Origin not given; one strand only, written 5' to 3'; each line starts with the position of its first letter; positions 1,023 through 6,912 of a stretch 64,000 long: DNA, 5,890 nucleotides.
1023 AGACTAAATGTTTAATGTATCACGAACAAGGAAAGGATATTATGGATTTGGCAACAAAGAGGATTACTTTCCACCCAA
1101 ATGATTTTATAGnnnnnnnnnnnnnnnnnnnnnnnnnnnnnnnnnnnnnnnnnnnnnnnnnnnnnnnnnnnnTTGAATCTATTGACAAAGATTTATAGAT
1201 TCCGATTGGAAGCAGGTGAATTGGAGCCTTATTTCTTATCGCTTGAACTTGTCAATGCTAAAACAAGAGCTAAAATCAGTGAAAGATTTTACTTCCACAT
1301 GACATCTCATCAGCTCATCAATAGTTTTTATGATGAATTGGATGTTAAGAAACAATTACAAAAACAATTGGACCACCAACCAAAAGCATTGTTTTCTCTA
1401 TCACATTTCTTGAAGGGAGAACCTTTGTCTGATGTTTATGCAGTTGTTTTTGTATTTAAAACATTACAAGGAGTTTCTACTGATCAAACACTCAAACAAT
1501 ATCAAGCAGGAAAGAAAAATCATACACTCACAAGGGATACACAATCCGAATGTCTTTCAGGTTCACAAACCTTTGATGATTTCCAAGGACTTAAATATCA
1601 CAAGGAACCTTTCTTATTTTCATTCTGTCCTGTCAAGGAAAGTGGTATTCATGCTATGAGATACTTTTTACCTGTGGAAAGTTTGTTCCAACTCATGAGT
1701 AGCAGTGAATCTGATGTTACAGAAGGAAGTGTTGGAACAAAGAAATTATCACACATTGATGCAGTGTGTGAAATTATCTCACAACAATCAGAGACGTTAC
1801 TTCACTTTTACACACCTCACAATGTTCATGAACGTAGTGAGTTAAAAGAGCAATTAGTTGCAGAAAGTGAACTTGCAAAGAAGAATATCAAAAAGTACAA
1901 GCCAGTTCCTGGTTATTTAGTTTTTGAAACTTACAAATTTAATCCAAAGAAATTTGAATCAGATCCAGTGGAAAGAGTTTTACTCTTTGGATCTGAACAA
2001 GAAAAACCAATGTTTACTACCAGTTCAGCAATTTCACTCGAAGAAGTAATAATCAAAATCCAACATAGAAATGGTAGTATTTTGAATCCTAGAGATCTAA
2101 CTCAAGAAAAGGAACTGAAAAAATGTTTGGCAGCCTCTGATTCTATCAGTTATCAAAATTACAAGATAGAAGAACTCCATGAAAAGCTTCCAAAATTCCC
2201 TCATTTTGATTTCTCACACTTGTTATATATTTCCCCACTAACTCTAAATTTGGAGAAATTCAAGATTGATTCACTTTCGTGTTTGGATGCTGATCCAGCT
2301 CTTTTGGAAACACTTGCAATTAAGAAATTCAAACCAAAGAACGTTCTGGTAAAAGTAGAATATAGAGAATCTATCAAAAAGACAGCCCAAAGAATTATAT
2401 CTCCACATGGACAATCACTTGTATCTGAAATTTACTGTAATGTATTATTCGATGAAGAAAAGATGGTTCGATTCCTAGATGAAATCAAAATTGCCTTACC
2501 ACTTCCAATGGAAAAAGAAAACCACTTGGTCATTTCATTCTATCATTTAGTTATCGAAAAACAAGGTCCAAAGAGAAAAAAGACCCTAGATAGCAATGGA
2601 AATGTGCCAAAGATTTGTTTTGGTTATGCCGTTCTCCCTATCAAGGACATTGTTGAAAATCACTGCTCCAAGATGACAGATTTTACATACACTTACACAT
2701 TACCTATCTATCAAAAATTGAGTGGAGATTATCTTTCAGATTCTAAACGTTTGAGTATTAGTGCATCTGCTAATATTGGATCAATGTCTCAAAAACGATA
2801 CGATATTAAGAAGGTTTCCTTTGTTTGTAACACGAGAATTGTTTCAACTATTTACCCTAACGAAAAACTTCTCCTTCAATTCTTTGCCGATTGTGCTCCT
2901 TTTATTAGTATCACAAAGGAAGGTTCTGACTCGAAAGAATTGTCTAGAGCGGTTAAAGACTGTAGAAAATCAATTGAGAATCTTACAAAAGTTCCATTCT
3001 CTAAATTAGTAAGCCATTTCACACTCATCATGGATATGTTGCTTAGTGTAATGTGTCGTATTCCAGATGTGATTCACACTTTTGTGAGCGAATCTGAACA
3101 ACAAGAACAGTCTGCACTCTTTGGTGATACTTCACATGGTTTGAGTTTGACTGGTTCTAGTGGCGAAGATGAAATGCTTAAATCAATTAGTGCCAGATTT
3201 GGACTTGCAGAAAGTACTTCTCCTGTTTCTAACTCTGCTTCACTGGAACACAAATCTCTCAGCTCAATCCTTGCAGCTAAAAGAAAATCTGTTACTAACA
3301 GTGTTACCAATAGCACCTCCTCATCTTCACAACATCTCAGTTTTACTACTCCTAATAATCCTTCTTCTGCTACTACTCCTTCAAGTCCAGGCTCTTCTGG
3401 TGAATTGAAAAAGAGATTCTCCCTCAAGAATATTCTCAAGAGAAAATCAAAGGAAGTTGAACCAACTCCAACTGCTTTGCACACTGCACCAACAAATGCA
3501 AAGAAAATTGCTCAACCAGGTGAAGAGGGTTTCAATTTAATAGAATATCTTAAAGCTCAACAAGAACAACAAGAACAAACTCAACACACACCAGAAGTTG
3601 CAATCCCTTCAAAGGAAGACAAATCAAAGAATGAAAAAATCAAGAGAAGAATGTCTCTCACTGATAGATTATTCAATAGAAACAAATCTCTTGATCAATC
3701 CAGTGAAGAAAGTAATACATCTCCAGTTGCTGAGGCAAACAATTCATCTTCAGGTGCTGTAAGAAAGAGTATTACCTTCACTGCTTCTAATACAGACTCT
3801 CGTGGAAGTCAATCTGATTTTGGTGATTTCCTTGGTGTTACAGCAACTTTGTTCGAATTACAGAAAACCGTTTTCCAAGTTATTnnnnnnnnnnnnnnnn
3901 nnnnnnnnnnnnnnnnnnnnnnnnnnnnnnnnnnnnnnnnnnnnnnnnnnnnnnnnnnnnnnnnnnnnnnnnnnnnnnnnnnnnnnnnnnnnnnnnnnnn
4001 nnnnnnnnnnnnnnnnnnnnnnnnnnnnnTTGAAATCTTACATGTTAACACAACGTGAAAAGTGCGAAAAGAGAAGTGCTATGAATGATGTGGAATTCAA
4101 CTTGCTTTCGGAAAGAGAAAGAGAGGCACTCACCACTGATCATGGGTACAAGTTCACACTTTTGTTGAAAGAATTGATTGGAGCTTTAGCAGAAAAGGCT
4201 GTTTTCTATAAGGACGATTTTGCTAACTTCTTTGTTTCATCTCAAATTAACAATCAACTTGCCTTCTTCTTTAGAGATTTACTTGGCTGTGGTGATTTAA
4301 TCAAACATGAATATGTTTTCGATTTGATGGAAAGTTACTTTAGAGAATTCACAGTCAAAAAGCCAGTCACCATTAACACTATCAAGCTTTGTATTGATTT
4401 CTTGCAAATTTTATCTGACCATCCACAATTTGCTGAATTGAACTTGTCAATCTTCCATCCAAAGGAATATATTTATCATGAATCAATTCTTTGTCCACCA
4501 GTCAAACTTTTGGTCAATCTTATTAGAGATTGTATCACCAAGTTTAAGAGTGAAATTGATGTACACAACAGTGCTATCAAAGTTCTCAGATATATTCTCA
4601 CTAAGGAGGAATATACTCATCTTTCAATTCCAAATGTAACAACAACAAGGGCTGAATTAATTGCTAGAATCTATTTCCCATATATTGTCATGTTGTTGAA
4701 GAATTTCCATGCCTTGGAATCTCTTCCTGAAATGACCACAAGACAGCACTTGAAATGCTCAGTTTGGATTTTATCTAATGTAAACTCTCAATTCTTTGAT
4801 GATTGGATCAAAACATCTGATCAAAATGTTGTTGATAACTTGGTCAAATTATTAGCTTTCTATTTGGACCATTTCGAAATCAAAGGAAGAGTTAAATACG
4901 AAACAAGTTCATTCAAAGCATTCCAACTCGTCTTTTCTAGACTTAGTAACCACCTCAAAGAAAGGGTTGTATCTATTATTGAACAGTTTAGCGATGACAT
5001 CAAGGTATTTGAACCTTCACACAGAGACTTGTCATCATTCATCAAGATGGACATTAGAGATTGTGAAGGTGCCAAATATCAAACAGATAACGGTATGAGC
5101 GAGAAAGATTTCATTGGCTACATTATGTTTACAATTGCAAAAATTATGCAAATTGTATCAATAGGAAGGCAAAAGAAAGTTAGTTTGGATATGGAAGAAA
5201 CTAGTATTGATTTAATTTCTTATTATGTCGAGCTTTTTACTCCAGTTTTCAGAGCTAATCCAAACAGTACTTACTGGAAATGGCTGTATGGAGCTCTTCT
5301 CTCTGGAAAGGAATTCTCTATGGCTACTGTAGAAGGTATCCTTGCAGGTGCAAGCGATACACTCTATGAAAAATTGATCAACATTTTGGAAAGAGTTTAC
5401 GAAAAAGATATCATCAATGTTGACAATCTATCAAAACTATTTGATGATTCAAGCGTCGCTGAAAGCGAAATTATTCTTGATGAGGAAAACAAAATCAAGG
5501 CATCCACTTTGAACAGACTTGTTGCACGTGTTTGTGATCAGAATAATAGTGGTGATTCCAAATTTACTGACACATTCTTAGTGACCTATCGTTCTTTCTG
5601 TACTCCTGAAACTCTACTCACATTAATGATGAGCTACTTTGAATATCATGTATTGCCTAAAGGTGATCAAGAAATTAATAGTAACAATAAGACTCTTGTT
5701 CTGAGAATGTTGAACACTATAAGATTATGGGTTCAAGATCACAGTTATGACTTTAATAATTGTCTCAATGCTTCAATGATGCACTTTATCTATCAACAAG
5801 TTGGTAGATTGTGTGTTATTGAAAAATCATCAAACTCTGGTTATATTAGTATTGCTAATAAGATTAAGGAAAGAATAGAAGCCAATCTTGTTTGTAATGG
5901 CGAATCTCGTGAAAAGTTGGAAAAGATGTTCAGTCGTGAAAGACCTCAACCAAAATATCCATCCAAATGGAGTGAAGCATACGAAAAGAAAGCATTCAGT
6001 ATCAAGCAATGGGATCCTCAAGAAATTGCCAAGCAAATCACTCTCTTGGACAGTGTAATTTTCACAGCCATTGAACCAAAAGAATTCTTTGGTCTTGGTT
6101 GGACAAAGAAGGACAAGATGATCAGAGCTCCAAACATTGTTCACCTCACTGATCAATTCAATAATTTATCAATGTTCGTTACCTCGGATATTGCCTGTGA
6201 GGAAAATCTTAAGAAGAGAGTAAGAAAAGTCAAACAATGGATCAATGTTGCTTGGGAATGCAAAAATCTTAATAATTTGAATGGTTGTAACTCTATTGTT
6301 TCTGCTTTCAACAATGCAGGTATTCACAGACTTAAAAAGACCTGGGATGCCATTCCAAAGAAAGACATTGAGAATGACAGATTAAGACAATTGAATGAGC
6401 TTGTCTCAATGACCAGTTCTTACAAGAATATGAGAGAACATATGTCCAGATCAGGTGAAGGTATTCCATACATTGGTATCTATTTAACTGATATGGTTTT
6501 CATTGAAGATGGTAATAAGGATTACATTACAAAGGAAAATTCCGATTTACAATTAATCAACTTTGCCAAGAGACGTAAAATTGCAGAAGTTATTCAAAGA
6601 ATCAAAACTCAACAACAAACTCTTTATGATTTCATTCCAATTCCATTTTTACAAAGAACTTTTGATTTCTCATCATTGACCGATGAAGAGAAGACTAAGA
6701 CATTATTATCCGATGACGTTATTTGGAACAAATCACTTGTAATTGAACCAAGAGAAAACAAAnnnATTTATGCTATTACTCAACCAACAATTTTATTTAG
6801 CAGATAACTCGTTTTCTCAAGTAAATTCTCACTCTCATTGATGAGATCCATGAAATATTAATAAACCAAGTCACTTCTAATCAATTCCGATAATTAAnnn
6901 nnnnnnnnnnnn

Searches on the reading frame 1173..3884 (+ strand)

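Call 58: search_protein_families(library=pfam, proteins=[window:1173-3884:+], max_evalue=0.001)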
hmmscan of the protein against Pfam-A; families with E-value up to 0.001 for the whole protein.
window:1173-3884:+ (904 aa): 1 family
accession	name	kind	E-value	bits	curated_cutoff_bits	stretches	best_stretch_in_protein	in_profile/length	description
PF14429.12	DOCK-C2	-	1.4e-27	97.3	33.6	1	345-564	2-185/187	C2 domain in Dock180 and Zizimin proteins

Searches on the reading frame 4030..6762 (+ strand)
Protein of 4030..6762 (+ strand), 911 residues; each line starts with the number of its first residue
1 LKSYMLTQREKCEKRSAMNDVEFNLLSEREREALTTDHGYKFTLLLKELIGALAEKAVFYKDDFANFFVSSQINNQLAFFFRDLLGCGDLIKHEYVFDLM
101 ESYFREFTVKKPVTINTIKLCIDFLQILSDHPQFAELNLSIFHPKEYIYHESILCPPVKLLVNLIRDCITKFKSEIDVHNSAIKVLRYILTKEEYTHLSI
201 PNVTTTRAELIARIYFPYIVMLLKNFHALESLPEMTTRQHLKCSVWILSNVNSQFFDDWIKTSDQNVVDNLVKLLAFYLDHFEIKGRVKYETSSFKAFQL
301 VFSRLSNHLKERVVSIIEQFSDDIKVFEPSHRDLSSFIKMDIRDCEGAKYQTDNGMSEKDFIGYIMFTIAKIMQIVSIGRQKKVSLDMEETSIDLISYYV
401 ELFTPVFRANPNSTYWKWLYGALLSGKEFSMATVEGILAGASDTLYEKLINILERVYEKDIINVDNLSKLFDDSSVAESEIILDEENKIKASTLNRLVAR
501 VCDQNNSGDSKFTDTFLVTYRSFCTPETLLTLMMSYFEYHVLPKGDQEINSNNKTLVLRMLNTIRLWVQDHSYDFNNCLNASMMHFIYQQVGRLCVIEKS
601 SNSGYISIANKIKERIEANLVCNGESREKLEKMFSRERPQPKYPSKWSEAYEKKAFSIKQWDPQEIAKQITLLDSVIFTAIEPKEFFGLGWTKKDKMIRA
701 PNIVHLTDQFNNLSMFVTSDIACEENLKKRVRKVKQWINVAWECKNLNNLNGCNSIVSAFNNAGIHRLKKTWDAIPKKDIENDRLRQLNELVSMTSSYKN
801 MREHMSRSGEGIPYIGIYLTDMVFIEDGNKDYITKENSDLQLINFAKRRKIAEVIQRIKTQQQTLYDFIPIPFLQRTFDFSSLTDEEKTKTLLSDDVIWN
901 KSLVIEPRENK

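Call 58: search_protein_families(library=pfam, proteins=[window:4030-6762:+], max_evalue=0.001)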
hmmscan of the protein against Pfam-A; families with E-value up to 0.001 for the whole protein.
window:4030-6762:+ (911 aa): 2 families
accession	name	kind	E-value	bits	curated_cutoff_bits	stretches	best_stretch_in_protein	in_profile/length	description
PF00617.24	RasGEF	-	4.5e-56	190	23.1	1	665-849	1-181/181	RasGEF domain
PF00618.25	RasGEF_N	-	2.9e-19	69.7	28.3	1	488-579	1-97/106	RasGEF N-terminal motif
